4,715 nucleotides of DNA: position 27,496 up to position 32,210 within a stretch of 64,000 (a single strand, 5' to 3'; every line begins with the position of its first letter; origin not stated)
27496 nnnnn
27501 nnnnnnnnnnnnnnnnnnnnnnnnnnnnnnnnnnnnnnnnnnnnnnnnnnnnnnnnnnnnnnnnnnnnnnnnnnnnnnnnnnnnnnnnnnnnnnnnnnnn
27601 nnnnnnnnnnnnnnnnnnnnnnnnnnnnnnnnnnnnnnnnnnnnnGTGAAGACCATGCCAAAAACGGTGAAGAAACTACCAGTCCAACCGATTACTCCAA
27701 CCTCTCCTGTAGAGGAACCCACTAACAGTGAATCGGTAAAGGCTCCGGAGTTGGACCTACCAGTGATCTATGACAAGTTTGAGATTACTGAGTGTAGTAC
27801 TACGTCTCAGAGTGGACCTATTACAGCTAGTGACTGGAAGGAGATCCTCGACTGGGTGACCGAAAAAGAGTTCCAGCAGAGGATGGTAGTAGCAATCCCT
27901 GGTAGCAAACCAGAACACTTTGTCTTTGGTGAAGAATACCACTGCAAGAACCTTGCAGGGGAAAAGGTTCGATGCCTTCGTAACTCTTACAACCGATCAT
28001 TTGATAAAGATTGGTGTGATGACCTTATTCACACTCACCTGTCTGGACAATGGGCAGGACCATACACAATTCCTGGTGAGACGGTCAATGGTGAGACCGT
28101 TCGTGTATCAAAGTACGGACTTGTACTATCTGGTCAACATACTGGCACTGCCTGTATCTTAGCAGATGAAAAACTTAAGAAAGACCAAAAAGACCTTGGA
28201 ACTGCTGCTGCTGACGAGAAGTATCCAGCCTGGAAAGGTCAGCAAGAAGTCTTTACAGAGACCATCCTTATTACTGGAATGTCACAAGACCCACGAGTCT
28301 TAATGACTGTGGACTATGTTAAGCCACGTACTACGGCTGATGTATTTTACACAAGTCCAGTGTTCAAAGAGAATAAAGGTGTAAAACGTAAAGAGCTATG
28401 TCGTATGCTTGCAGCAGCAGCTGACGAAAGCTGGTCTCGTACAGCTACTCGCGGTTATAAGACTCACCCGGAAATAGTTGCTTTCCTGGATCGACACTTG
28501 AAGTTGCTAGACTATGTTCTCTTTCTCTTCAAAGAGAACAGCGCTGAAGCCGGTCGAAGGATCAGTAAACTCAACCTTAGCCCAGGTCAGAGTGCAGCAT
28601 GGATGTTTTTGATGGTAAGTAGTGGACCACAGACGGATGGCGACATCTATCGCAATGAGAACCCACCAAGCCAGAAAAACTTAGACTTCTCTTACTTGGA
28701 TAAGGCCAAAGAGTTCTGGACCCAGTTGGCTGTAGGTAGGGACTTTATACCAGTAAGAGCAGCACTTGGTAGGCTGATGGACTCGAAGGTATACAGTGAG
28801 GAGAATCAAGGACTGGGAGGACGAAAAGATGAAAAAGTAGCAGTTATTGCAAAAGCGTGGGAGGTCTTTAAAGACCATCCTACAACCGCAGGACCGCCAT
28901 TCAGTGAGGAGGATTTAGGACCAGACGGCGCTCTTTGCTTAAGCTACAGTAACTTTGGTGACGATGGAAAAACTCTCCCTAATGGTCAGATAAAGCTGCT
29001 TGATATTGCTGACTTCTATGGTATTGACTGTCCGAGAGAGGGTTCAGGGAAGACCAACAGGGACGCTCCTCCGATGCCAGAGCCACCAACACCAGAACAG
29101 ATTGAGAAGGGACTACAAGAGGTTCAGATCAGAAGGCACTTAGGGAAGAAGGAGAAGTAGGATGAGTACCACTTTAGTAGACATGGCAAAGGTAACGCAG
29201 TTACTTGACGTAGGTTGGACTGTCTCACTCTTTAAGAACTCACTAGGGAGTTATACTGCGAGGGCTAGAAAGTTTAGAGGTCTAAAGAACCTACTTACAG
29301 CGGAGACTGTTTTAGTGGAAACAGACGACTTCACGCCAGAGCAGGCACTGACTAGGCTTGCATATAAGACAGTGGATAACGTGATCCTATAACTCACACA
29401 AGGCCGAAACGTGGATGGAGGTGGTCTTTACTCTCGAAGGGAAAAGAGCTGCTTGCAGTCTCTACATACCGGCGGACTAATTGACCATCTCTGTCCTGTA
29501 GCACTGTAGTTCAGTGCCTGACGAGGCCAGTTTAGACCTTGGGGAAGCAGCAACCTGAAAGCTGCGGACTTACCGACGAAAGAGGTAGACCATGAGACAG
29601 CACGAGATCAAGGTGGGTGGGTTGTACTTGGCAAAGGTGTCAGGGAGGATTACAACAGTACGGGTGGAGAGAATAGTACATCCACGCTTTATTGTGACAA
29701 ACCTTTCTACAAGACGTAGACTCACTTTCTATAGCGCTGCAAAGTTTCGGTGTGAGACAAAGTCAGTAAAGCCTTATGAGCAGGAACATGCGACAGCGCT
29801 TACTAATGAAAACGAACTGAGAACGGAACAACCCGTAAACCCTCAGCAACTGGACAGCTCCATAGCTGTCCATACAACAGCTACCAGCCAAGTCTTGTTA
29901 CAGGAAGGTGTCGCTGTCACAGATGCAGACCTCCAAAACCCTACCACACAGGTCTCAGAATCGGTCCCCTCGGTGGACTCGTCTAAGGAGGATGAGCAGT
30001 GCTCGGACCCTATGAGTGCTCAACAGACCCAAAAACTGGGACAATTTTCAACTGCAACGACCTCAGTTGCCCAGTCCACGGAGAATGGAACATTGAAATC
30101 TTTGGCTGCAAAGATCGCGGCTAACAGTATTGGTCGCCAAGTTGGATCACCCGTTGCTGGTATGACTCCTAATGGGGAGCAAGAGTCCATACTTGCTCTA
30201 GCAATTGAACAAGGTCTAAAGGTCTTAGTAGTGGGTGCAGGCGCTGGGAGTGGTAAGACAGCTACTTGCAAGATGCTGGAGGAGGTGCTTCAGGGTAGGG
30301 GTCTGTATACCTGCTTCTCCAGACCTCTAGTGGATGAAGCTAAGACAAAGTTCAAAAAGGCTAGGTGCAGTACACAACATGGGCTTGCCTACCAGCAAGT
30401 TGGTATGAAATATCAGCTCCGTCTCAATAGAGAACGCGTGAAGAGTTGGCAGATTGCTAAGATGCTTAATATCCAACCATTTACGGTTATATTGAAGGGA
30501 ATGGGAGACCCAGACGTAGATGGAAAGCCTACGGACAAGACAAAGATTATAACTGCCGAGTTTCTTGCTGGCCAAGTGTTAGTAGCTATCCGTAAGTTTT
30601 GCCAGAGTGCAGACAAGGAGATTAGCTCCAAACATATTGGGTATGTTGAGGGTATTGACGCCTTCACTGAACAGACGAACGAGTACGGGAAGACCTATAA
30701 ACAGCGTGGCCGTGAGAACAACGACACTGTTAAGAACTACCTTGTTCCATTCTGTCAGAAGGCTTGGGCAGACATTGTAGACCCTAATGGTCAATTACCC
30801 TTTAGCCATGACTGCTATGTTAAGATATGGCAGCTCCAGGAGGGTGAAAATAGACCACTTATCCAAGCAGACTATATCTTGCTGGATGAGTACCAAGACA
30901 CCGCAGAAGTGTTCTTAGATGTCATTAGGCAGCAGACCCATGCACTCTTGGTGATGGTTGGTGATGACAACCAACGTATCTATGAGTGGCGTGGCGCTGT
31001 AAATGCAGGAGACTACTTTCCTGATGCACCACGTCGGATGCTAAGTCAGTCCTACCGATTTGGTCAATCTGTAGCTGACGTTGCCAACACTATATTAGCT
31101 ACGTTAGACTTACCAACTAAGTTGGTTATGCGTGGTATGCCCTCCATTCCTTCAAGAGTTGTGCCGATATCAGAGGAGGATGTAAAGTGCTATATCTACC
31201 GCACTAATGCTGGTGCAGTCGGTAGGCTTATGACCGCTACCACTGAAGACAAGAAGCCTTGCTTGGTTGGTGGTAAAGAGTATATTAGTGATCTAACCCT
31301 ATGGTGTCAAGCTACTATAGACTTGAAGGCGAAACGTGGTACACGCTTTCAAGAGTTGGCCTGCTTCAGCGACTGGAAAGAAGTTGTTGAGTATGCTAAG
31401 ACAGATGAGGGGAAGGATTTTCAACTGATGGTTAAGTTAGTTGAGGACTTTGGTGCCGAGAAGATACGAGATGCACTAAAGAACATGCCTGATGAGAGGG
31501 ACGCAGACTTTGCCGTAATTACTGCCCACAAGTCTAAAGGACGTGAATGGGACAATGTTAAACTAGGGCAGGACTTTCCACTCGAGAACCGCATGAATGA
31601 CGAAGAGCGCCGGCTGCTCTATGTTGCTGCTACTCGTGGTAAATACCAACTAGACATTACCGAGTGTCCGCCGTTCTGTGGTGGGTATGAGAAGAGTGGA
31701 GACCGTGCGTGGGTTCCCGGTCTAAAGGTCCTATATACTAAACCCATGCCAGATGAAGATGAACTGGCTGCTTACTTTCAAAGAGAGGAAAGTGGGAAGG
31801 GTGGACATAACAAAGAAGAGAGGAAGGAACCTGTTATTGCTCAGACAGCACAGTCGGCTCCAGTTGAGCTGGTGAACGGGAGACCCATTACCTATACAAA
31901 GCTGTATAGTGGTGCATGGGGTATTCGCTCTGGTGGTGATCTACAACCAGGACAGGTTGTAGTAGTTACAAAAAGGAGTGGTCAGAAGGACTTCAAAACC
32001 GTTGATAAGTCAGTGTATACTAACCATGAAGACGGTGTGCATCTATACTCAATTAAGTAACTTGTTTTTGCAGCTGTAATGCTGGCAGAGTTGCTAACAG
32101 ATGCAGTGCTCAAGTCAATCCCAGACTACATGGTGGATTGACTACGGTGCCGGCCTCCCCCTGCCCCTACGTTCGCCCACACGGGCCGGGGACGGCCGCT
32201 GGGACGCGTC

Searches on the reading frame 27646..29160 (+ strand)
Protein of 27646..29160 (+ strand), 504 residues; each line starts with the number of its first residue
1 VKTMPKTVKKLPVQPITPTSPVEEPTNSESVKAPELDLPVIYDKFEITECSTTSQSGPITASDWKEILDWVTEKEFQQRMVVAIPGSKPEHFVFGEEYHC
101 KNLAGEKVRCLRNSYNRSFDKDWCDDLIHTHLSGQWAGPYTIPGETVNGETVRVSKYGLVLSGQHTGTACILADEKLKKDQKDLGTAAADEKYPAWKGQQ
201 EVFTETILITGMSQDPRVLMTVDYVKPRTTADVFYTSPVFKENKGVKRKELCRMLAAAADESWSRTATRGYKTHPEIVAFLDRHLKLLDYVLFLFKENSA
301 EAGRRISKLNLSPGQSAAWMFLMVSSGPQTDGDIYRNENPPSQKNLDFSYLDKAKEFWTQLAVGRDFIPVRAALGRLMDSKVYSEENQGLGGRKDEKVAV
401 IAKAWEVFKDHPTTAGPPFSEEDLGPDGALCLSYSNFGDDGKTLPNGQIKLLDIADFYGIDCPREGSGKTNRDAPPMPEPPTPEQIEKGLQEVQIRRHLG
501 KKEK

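Call 30: search_protein_families(library=phrogs, proteins=[window:27646-29160:+], max_evalue=0.00001)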
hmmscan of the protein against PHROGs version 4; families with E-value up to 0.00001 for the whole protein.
window:27646-29160:+ (504 aa): 1 family
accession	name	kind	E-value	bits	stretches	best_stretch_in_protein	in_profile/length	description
phrog_5931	-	unknown function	1.2e-07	32.5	1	146-406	51-251/282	-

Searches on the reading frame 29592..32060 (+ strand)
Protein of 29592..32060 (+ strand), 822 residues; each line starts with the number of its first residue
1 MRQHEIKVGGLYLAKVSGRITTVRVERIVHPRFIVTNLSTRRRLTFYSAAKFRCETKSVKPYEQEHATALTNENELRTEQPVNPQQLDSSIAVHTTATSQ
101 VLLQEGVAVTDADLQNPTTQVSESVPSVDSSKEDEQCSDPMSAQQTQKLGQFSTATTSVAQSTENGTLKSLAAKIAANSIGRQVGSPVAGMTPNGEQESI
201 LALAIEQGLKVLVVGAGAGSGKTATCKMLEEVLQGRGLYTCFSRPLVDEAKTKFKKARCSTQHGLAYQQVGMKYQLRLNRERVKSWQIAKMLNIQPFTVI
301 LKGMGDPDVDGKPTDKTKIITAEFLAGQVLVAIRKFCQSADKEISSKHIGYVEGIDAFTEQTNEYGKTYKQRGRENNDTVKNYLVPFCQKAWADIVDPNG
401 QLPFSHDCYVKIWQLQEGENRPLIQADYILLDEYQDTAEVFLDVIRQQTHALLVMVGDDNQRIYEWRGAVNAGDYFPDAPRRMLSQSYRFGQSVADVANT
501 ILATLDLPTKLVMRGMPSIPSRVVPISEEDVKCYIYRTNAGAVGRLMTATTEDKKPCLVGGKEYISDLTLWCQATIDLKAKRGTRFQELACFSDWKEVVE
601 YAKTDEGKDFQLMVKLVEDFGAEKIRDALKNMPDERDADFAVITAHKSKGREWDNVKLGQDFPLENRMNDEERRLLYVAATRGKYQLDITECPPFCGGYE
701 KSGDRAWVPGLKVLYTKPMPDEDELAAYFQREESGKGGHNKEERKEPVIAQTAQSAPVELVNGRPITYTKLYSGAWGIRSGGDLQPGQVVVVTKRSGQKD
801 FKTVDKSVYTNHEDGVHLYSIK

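Call 30: search_protein_families(library=phrogs, proteins=[window:29592-32060:+], max_evalue=0.00001)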
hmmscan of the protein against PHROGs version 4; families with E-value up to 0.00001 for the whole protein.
window:29592-32060:+ (822 aa): 2 families
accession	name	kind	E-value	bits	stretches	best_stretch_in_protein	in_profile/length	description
phrog_1967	-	DNA, RNA and nucleotide metabolism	2.6e-84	285.3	1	191-702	151-679/776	DNA helicase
phrog_325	-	DNA, RNA and nucleotide metabolism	4.8e-11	42.7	0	642-690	820-867/986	Dda-like helicase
